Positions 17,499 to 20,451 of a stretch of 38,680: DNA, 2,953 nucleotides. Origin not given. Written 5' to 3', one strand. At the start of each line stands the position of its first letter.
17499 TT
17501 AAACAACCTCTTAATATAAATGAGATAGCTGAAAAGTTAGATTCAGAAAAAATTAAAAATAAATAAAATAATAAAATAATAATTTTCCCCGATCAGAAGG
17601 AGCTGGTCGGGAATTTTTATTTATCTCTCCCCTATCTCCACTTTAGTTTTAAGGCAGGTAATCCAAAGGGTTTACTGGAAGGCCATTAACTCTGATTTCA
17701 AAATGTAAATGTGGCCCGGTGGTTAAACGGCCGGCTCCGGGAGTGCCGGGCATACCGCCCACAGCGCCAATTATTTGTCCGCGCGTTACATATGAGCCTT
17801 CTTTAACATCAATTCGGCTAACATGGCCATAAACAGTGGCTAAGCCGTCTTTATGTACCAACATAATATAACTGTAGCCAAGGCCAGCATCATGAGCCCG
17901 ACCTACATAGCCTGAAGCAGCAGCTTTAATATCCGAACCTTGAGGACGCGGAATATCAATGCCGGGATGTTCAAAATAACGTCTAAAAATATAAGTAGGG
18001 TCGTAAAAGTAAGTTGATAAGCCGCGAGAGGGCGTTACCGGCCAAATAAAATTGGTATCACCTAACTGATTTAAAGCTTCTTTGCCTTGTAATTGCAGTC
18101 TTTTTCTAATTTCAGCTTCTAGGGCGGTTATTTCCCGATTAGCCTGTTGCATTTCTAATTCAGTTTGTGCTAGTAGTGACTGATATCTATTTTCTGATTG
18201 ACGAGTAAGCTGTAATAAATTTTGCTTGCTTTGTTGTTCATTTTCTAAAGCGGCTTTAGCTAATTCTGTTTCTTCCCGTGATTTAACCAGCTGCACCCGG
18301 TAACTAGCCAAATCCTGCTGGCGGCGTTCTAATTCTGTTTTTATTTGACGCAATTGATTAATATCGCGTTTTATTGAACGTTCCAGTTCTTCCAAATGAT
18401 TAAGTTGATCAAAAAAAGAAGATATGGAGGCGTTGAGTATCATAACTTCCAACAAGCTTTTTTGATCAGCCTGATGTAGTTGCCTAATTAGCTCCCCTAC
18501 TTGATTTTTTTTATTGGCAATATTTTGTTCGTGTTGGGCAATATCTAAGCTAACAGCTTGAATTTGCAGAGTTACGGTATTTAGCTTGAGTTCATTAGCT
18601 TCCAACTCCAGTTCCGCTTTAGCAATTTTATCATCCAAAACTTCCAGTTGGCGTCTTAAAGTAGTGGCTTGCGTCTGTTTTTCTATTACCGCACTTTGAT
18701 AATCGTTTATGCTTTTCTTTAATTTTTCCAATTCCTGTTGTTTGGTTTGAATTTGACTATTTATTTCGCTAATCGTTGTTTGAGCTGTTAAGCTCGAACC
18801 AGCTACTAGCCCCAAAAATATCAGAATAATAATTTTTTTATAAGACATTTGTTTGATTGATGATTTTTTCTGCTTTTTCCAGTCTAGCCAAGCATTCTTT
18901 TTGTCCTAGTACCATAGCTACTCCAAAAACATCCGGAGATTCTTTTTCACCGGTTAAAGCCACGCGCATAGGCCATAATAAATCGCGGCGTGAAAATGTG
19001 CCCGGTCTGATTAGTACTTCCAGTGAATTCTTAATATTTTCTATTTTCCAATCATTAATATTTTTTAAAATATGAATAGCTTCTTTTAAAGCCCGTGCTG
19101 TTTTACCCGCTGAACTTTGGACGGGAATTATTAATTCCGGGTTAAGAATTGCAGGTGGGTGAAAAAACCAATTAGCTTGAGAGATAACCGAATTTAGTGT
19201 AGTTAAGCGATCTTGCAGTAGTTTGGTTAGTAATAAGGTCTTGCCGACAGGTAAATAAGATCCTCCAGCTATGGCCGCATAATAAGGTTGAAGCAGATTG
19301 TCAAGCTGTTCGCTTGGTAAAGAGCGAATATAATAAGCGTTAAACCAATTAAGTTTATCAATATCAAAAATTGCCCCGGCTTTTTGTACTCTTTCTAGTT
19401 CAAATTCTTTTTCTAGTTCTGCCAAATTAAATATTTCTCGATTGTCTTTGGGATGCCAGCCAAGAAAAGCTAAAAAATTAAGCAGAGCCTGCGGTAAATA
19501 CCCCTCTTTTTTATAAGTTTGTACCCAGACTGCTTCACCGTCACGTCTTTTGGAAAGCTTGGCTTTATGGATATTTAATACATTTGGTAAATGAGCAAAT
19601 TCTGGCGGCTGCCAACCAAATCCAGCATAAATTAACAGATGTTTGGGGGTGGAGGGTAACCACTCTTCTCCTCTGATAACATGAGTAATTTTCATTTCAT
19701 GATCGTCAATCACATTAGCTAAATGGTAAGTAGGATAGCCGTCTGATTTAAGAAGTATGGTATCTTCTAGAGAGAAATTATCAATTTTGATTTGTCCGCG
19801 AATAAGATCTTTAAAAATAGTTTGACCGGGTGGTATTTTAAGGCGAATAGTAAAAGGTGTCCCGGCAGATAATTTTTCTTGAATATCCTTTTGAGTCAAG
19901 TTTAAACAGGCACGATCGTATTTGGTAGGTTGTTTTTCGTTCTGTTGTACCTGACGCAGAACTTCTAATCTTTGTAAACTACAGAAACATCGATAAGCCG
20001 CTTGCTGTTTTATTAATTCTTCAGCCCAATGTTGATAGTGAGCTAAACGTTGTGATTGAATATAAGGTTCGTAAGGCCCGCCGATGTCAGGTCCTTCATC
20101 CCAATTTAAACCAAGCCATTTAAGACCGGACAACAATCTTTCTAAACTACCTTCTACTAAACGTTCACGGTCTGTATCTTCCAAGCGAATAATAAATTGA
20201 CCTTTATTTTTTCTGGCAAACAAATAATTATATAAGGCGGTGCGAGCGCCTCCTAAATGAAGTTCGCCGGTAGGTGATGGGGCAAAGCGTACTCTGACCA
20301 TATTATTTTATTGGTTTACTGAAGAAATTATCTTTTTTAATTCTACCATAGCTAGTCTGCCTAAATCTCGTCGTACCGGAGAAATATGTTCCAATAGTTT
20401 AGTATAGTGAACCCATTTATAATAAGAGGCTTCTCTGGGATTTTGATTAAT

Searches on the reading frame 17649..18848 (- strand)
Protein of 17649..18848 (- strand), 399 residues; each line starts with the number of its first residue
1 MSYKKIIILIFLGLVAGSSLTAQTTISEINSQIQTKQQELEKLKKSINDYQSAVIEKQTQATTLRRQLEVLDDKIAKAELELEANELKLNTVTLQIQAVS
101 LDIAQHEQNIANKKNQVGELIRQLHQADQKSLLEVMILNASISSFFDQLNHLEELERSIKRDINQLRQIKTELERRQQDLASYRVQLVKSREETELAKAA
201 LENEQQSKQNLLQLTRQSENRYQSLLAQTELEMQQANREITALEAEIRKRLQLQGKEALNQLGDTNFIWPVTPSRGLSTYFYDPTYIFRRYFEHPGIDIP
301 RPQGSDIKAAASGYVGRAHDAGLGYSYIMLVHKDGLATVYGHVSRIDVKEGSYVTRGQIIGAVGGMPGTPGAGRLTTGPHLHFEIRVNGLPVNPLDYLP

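Call 36: search_protein_families(library=pfam, proteins=[window:17649-18848:-], max_evalue=0.001)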
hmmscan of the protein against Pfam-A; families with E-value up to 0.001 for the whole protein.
window:17649-18848:- (399 aa): 2 families
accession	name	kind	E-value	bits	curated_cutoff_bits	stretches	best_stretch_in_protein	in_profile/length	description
PF01551.29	Peptidase_M23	-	2.2e-25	89.1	28.7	1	294-394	3-96/96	Peptidase family M23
PF05010.19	TACC_C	-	7.8e-06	26.2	29.9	0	154-247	65-158/201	Transforming acidic coiled-coil-containing protein (TACC), C-terminal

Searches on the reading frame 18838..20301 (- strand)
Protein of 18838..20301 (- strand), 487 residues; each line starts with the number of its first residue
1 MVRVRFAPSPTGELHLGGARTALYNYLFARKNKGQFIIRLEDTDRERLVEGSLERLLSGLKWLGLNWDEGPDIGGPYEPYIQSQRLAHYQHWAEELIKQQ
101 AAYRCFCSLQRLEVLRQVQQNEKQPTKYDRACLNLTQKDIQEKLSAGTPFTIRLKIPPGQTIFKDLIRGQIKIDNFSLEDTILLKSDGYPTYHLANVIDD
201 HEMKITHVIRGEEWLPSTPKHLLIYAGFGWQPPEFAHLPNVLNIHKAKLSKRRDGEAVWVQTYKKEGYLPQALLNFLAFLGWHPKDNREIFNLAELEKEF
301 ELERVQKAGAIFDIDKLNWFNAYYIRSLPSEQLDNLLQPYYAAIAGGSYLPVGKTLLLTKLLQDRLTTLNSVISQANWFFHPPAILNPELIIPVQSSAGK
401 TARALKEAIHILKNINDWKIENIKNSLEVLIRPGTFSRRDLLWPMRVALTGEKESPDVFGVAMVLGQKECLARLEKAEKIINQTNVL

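Call 36: search_protein_families(library=pfam, proteins=[window:18838-20301:-], max_evalue=0.001)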
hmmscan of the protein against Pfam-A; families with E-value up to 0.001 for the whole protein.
window:18838-20301:- (487 aa): 2 families
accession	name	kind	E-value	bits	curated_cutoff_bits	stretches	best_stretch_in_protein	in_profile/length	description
PF00749.27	tRNA-synt_1c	-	2.7e-108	362.1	23.4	1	1-319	1-314/314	tRNA synthetases class I (E and Q), catalytic domain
PF19269.4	Anticodon_2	-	1.2e-23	84.5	23.6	1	352-477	19-140/141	Anticodon binding domain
